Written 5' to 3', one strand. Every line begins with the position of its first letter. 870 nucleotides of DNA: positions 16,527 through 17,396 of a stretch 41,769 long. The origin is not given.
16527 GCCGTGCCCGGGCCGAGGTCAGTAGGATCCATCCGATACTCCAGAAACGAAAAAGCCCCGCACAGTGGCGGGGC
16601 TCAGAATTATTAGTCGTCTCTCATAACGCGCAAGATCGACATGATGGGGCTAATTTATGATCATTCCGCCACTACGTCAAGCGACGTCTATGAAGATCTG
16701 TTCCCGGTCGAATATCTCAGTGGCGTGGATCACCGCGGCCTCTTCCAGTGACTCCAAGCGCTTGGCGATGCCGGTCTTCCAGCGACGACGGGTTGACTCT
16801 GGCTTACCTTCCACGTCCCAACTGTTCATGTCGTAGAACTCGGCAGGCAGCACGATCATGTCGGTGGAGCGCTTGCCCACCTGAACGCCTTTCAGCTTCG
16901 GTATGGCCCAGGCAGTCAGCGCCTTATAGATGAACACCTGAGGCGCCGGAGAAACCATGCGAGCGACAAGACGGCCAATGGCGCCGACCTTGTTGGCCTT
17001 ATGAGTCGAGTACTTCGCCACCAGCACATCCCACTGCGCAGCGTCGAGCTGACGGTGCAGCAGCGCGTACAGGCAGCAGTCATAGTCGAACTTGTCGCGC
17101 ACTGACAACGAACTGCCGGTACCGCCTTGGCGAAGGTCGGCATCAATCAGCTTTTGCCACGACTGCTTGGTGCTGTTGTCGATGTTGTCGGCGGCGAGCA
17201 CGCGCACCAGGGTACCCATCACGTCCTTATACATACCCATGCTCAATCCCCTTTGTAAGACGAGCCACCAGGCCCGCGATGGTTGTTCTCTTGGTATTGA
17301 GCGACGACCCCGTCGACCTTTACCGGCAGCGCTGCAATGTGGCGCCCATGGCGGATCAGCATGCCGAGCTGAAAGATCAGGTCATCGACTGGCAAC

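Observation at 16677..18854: Second, catalytically intact tyrosine recombinase inside the nin/late-control operon, next to a DnaJ-type zinc-finger protein and an unclassified Q-position protein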

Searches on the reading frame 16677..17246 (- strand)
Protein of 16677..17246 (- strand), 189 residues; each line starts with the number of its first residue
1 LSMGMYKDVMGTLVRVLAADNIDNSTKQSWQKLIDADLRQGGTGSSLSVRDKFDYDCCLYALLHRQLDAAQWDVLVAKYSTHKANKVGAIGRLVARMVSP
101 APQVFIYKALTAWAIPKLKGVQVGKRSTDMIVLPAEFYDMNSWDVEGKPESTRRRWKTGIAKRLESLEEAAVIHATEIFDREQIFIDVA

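Call 3: search_protein_families(library=pfam, proteins=[window:16677-17246:-], max_evalue=0.01)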
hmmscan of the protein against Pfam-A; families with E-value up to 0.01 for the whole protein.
window:16677-17246:- (189 aa): 0 families

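Call 4: search_protein_families(library=phrogs, proteins=[window:16677-17246:-], max_evalue=0.001)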
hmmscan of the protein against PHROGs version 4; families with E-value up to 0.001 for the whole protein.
window:16677-17246:- (189 aa): 1 family
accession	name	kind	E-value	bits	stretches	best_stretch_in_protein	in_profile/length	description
phrog_3412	-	unknown function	1.5e-76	257.4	1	5-188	2-186/188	-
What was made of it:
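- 16677..17240 (-): 187-aa all-helical protein of the D3 Orf84 / F10 gp058 family, in the Q slot. Inferred to be a late-gene antiterminator. phrog_3412, E 1.5e-76 (call 4).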

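Call 17: search_protein_families(library=ncbifam, proteins=[window:16677-17246:-], max_evalue=0.01)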
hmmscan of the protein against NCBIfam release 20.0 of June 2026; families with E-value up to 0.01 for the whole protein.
window:16677-17246:- (189 aa): 0 families
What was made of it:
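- Checked: It has no Pfam or NCBIfam match and falls in the unknown-function family phrog_3412 (calls 3, 4, 17).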

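Call 30: find_homologous_proteins(query=window:16677-17246:-, max_evalue=0.001)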
Query window:16677-17246:- (189 aa): 765 proteins with E <= 0.001 among 1036 candidates; the best 120 are listed.
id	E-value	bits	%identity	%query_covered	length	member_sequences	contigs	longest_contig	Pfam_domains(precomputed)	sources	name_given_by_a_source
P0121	3.6e-117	406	97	99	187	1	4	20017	-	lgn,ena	-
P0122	1.8e-116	404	96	99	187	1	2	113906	-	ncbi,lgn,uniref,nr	ncbi:hypothetical protein IQK56_07760 [Pseudomonas sp. MAFF 301449]|uniref:Uncharacterized protein n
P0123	3.5e-116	403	97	99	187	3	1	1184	-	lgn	-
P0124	6.3e-116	402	96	99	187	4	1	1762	-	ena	-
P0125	6.6e-116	402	96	99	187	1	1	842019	-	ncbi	-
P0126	1.3e-115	401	96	99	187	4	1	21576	-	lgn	-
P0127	1.2e-114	398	95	99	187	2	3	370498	-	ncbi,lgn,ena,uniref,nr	ncbi:hypothetical protein [Pseudomonas sp. OV546]|uniref:hypothetical protein n=1 Tax=Pseudomonas sp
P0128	3.4e-114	397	96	99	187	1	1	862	-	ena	-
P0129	4.3e-114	396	95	99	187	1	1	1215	-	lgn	-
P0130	1.1e-113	395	94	99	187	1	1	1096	-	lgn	-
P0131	2.1e-113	394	94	99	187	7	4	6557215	-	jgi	jgi:hypothetical protein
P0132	4.0e-113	393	94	99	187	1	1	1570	-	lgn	-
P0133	4.8e-113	393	94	99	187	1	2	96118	-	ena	-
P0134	1.3e-111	388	93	99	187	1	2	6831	-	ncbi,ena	-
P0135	1.4e-111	388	93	99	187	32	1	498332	-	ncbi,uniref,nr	ncbi:hypothetical protein PS726_00195 [Pseudomonas fluorescens]|uniref:hypothetical protein n=1 Tax=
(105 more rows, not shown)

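Call 41: predict_structure(alignment_id=A1)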
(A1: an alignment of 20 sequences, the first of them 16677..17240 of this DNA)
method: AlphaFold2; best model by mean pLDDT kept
length: 187 residues; sequences in the alignment: 20
mean_pLDDT: 45.8   pTM: 0.37
mean pLDDT of the five models: 45.8, 44.4, 43.5, 43.1, 43.0
residues with pLDDT >= 90: 0; 70-90: 0; 50-70: 53; < 50: 134
segments of 3 or more residues with pLDDT < 50: 1-24, 34-36, 38-69, 72-89, 92-94, 97-99, 114-142, 172-187
pLDDT, mean of each block of 10 residues (from residue 1): 32 38 49 48 41 44 44 45 46 50 52 46 37 45 54 61 55 46 35
secondary structure, 60 per line:
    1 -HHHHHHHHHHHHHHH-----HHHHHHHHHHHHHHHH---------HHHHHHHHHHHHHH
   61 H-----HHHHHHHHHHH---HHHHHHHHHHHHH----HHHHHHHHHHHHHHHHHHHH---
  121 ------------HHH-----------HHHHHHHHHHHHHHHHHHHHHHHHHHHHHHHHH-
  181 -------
elements in order: H2-16 H22-37 H47-61 H67-77 H81-93 H98-117 H147-179
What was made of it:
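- Tried and rejected: The first structure prediction of the 187-aa protein used a shallow alignment and failed (pLDDT 45.8; call 41).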

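Call 43: search_solved_structures(query=A1, max_evalue=10)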
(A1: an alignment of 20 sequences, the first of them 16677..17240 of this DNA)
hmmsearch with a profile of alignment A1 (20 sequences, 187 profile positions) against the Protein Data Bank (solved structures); distinct sequences matched with E-value up to 10: 1.
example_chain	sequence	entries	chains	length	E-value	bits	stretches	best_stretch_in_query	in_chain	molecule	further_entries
7fej_1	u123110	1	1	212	0.46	13.4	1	74-116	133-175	A/AF/72 VP1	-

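Call 50: search_protein_families(library=padloc, proteins=[window:16677-17246:-], max_evalue=0.01)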
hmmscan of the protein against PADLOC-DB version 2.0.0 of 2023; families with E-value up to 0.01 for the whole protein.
window:16677-17246:- (189 aa): 0 families
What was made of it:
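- It matches no known defence or anti-defence family (call 50).
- Tried and rejected: Defence-system profiles gave no match for any of the three proteins (call 50).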

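Call 57: search_dna_similar(query=window:16677-17240:-, collection=phages, mode=protein, max_rows=40, max_evalue=0.001)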
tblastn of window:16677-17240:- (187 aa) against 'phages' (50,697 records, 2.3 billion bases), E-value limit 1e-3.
Records with a match: 63; places in all: 63; records where one place covers at least 80% of the query: 55.
Best place of each record, by identity: 80-90% 1; <60% 62.
By first word of the organism name: Pseudomonas 62; Bacteriophage 1.
By host as written in the record: Pseudomonas aeruginosa 27; - 7; Pseudomonas aeruginosa PA14 4; Pseudomonas aeruginosa ST773 (NDM-1-producing) 3; Pseudomonas aeruginosa strain 1-13 2; Pseudomonas aeruginosa 147 2; Pseudomonas aeruginosa WH-SGI-V-07173 2; Pseudomonas sp. 1-1-1b 2; and 11 more.
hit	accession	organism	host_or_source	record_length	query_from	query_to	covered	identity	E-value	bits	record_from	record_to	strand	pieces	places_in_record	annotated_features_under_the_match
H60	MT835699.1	Bacteriophage sp.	human fecal samples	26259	1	187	100%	87.2%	2e-107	342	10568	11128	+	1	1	record has no annotation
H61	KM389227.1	Pseudomonas phage F_MX1987sp/MX560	-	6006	2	187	99%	55.9%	5e-66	224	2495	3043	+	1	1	record has no annotation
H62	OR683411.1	Pseudomonas phage Solano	Pseudomonas aeruginosa LRJ32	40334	2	187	99%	55.9%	5e-66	224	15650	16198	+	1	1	hypothetical protein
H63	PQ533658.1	Pseudomonas phage Hali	Pseudomonas aeruginosa PA14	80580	2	183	97%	53.8%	1e-60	208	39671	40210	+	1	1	hypothetical protein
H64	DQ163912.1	Pseudomonas phage F10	-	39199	2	183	97%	53.8%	1e-59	205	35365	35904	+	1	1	record has no annotation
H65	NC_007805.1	Pseudomonas phage F10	Pseudomonas aeruginosa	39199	2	183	97%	53.8%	1e-59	205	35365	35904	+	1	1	hypothetical protein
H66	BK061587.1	Pseudomonas phage vB_PaeS-D14L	Pseudomonas aeruginosa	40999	2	187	99%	52.7%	4e-59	204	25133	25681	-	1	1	phage protein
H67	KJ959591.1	Pseudomonas phage PAN70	Pseudomonas aeruginosa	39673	2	183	97%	53.8%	1e-47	212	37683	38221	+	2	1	hypothetical protein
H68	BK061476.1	Pseudomonas phage vB_PaeS-D14B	Pseudomonas aeruginosa strain 1-13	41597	2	183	97%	53.3%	3e-59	204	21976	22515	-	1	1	Phage protein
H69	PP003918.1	Pseudomonas phage vB_Pae_U6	Pseudomonas aeruginosa ST773 ...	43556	2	183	97%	53.3%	3e-59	204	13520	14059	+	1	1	hypothetical protein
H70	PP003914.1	Pseudomonas phage vB_Pae_U2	Pseudomonas aeruginosa ST773 ...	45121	2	183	97%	53.3%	3e-59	204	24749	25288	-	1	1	hypothetical protein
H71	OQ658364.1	Pseudomonas phage sp.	Pseudomonas aeruginosa PACL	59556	2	183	97%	53.3%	3e-59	204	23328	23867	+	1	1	hypothetical protein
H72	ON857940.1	Pseudomonas phage vB_PeaS_FBPa47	Pseudomonas sp.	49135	3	187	99%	49.0%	4e-47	169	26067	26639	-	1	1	hypothetical protein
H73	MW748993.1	Pseudomonas phage BUCT566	Pseudomonas aeruginosa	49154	1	187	100%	47.4%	2e-47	170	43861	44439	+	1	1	hypothetical protein (x2)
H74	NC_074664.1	Pseudomonas phage BUCT566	Pseudomonas aeruginosa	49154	1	187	100%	47.4%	2e-47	170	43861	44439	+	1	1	hypothetical protein (x2)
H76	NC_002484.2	Pseudomonas phage D3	Pseudomonas aeruginosa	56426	3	187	99%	47.9%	4e-46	167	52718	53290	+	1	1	orf84: hypothetical protein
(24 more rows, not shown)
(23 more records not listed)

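Call 59: get_annotated_region(hit=H76, flank=4500)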
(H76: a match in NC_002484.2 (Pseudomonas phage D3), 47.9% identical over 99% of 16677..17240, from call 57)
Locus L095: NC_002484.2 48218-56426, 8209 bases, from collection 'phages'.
description: Bacteriophage D3, complete genome.
organism: Pseudomonas phage D3 (NCBI taxid 2932880)
taxonomy: Viruses; Duplodnaviria; Heunggongvirae; Uroviricota; Caudoviricetes; Detrevirus; Detrevirus D3
host: Pseudomonas aeruginosa; source: -; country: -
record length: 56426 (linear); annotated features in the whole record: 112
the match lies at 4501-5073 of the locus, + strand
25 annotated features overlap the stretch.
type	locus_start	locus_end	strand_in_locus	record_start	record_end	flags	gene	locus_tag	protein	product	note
CDS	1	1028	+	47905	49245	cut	orf74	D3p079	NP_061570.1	DnaB-like replicative helicase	gpOrf74; similar to NP_624274.1 replicative DNA helicase in Thermoanaerobacter tengcongensis MB4; motif PRK05748, ...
CDS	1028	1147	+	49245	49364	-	orf75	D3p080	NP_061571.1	hypothetical protein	gpOrf75; similar to YP_002284400.1 hypothetical protein PAJU2_gp66 in Pseudomonas phage PAJU2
CDS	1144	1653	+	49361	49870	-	orf76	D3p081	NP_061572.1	hypothetical protein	gpOrf76; similar to YP_002440124.1 hypothetical protein PLES_25241 in Pseudomonas aeruginosa LESB58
CDS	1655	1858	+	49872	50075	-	orf77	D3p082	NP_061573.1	DksA-like zinc-finger protein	gpOrf77; motif PHA00080, DksA-like zinc finger domain containing protein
CDS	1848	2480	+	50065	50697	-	orf78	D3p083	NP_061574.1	HNH endonuclease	gpOrf78; similar to YP_002440125.1 hypothetical protein PLES_25251 in Pseudomonas aeruginosa LESB58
CDS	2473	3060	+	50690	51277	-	orf79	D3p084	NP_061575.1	NinB/ Orf homologous recombination mediator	gpOrf79; similar to YP_002440126.1 hypothetical protein PLES_25261 in Pseudomonas aeruginosa LESB58 and YP_260875.1 ...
CDS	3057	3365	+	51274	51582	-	orf80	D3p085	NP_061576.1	hypothetical protein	gpOrf80; similar to YP_002440127.1 hypothetical protein PLES_25271 in Pseudomonas aeruginosa LESB58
CDS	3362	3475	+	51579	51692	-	orf81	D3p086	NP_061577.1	hypothetical protein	gpOrf81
CDS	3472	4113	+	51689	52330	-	orf82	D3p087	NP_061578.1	NinG/ Rap DNA junction specific endonuclease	gpOrf82; similar to YP_002440128.1 hypothetical protein PLES_25281 in Pseudomonas aeruginosa LESB58 and YP_002284405.1 ...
CDS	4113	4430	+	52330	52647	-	orf83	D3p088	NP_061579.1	hypothetical protein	gpOrf83; similar to YP_001293378.1 hypothetical protein PPF10_gp034 in Pseudomonas phage F10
CDS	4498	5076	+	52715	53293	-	orf84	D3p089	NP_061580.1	hypothetical protein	gpOrf84; similar to YP_001293402.1 hypothetical protein PPF10_gp058 in Pseudomonas phage F10 and YP_260873.1 ...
tRNA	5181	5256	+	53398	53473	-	-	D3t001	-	tRNA-Met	-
CDS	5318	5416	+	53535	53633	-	orf85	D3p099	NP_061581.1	hypothetical protein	gpOrf85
CDS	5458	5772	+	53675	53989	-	orf86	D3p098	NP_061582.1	hypothetical protein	gpOrf86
tRNA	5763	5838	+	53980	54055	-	-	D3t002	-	tRNA-Gly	-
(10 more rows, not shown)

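Call 70: find_homologous_proteins(query=A4, max_evalue=0.001)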
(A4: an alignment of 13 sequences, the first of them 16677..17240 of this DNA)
Query A4 (13 sequences) (187 aa, profile of the alignment): 969 proteins with E <= 0.001 among 8000 candidates; the best 120 are listed.
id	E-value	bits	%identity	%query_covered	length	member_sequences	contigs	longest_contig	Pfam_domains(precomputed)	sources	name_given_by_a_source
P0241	1.9e-103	363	41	97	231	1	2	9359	-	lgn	-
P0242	5.6e-102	358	36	87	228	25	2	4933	-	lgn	-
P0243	1.3e-101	357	38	85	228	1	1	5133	-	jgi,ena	-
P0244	1.4e-101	357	37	87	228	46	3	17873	-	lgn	-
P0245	2.6e-101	356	38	87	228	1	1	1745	-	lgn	-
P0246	2.8e-101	356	37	87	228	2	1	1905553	-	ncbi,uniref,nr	ncbi:hypothetical protein BGP82_06985 [Pseudomonas putida]|uniref:Phage-like protein n=1 Tax=Pseudom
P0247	3.6e-101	356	39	87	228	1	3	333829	-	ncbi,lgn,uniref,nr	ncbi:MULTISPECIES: hypothetical protein [unclassified Pseudomonas]|uniref:hypothetical protein n=1 T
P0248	4.4e-101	355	37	87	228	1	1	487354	-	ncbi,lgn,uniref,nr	ncbi:hypothetical protein [Pantoea sp. Cy-639]|uniref:hypothetical protein n=1 Tax=Pantoea sp. Cy-63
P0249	4.6e-101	355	37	99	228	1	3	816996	-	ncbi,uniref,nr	ncbi:hypothetical protein [Pseudomonas putida]|uniref:hypothetical protein n=1 Tax=Pseudomonas putid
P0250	4.9e-101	355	39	87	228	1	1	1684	-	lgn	-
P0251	5.8e-101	355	37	87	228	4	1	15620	-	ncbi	ncbi:hypothetical protein D3C76_238080 [compost metagenome]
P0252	6.4e-101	355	38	87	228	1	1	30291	-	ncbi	-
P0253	6.7e-101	355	41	97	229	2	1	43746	-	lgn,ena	-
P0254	7.0e-101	355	34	87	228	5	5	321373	-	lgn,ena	-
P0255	7.4e-101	355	37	87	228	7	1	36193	-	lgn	-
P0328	1.2e-98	347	38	87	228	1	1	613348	-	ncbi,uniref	ncbi:hypothetical protein WLF18_01620 [Pseudomonas shirazensis]|uniref:Phage antitermination protein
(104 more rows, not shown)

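Call 72: list_cluster_members(proteins=[P0328])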
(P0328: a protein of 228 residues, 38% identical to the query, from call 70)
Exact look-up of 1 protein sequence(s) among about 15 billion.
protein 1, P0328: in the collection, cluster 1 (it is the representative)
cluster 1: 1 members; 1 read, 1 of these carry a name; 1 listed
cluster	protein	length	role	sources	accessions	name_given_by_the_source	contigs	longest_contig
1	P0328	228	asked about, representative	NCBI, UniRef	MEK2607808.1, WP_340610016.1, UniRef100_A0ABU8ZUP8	hypothetical protein WLF18_01620 [Pseudomonas shirazensis] | Phage antitermination protein Q n=1 Tax=Pseudomonas shirazensis TaxID=2745494 ...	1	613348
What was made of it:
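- One UniProt entry names a homologue 'Phage antitermination protein Q' (call 72).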

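Call 77: predict_structure(alignment_id=A5)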
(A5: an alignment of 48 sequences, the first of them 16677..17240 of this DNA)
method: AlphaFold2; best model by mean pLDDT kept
length: 187 residues; sequences in the alignment: 48
mean_pLDDT: 81.6   pTM: 0.77
mean pLDDT of the five models: 81.6, 81.3, 80.3, 76.6, 75.2
residues with pLDDT >= 90: 65; 70-90: 84; 50-70: 35; < 50: 3
segments of 3 or more residues with pLDDT < 50: none
pLDDT, mean of each block of 10 residues (from residue 1): 77 78 70 73 62 84 94 91 92 91 92 75 62 83 81 93 96 91 62
secondary structure, 60 per line:
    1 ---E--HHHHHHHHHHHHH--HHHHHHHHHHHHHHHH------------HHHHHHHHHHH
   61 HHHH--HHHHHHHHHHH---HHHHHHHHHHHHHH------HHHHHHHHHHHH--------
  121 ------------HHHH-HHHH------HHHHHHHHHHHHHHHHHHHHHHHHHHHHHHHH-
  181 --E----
elements in order: H7-19 H22-37 H50-64 H67-77 H81-94 H101-112 H133-136 H138-141 H148-179
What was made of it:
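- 16677..17240 (-): AlphaFold2 pLDDT 81.6 (call 77).
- On Q-type late antiterminators (Q-lambda PF03589, Q82 PF06530, Q21 PF06323): The model has pLDDT 81.6 (call 77).
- Tried and rejected: A more diverse alignment was needed (call 77).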

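Call 80: fold_search(model_id=the predicted structure, library=pdb)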
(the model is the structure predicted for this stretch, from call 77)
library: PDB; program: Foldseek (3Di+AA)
matches with E <= 10: 78; with E <= 0.001: 0
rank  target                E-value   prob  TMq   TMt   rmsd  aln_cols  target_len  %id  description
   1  4kzi_B                1.3e+00  0.13  0.29  0.24  15.0       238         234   12  Crystal Structure of TR3 LBD in complex with DPDO (released 2013-12-18)
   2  3v3e_B                1.4e+00  0.14  0.30  0.25  15.7       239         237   13  Crystal Structure of the Human Nur77 Ligand-binding Domain (released 2012-09-26)
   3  5c2k                  1.4e+00  0.09  0.20  0.12  15.4       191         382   15  Crystal structure of the fusion protein linked by RhoA and the GAP domain of MgcRacGAP (released 2016-06-22)
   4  5cwb                  1.8e+00  0.07  0.17  0.16  16.3       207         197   10  Crystal structure of de novo designed helical repeat protein DHR4 (released 2015-12-16)
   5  7wnh_B                1.9e+00  0.12  0.30  0.20  18.0       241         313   10  Crystal structure of Nurr1 binding to NBRE (released 2023-01-25)
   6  3wps_A                1.9e+00  0.06  0.19  0.18  15.3       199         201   13  crystal structure of the GAP domain of MgcRacGAP(S387D) (released 2015-01-21)
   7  5y41_B                1.9e+00  0.12  0.29  0.25  16.5       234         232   11  Crystal Structure of LIGAND-BOUND NURR1-LBD (released 2018-12-26)
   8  6dda_C                2.0e+00  0.15  0.33  0.28  16.1       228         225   10  Nurr1 Covalently Modified by a Dopamine Metabolite (released 2019-03-20)
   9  7o3v_I                2.3e+00  0.06  0.19  0.18  23.4       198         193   15  Stalk complex structure (TrwJ/VirB5-TrwI/VirB6) from the fully-assembled R388 type IV secretion system determined by c (released 2022-06-22)
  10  4kzj_B                3.4e+00  0.09  0.30  0.26  15.2       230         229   13  Crystal Structure of TR3 LBD L449W Mutant (released 2013-12-18)
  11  8cyo_A                3.7e+00  0.08  0.30  0.25  15.9       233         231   11  Nurr1 Covalently Bound to a Synthetic Ligand, 10.25, via a Disulfide Bond (released 2024-01-17)
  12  5cwd                  3.9e+00  0.05  0.18  0.20  15.6       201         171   15  Crystal structure of de novo designed helical repeat protein DHR7 (released 2015-12-16)
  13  1ovl_F                4.1e+00  0.08  0.31  0.27  14.8       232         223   11  Crystal Structure of Nurr1 LBD (released 2003-06-03)
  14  8rtd_I                4.1e+00  0.03  0.18  0.17  22.1       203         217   16  Stalk-Arches-IMC structure from the fully-assembled R388 type IV secretion system determined by cryo-EM. (released 2024-06-19)
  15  4ref_B                4.3e+00  0.07  0.29  0.24  16.3       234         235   12  Crystal Structure of TR3 LBD_L449W in complex with Molecule 2 (released 2015-09-09)
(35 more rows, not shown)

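Call 83: fold_search(model_id=the predicted structure, library=viral)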
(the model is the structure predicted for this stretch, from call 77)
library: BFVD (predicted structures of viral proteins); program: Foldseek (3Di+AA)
matches with E <= 10: 72; with E <= 0.001: 0
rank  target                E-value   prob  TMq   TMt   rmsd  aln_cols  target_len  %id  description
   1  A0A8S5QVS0            4.3e-03  1.00  0.54  0.43  10.4       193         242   13  Uncharacterized protein [Myoviridae sp. ctTK08]
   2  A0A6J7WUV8            1.7e-01  0.98  0.49  0.57   9.8       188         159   11  Uncharacterized protein [uncultured Caudovirales phage]
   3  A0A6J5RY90            7.0e-01  0.89  0.40  0.51   7.9       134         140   14  Uncharacterized protein [uncultured Caudovirales phage]
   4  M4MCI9                9.4e-01  0.54  0.38  0.40  10.2       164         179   10  (no name in the UniProt tables at hand)
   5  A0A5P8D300            1.1e+00  0.08  0.19  0.18  15.6       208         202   13  (no name in the UniProt tables at hand)
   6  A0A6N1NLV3            1.1e+00  0.05  0.16  0.09  23.1       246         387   11  Putative orfan [Tupanvirus soda lake]
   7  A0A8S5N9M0            1.2e+00  0.44  0.46  0.33  11.4       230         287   11  Antitermination protein Q [Siphoviridae sp. ctpLW14]
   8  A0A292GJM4            1.4e+00  0.10  0.23  0.20  21.9       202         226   10  (no name in the UniProt tables at hand)
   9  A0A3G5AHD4            1.8e+00  0.07  0.18  0.09  17.8       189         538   11  Uncharacterized protein [Sylvanvirus sp.]
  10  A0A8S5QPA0            2.2e+00  0.10  0.21  0.26  15.4       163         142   14  Uncharacterized protein [Siphoviridae sp. ct8LX107]
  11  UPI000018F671         2.3e+00  0.03  0.14  0.07  19.0       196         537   10  (no name look-up for this kind of identifier)
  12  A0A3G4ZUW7            2.4e+00  0.09  0.23  0.30  12.6       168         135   12  Uncharacterized protein [Edafosvirus sp.]
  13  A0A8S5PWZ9            2.4e+00  0.04  0.15  0.16  18.4       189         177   14  Uncharacterized protein [Siphoviridae sp. ctPsO101]
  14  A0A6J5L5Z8            2.7e+00  0.03  0.16  0.17  21.0       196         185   10  Uncharacterized protein [uncultured Caudovirales phage]
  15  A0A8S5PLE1            2.8e+00  0.04  0.16  0.20  18.7       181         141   14  Uncharacterized protein [Podoviridae sp. ctnCN2]
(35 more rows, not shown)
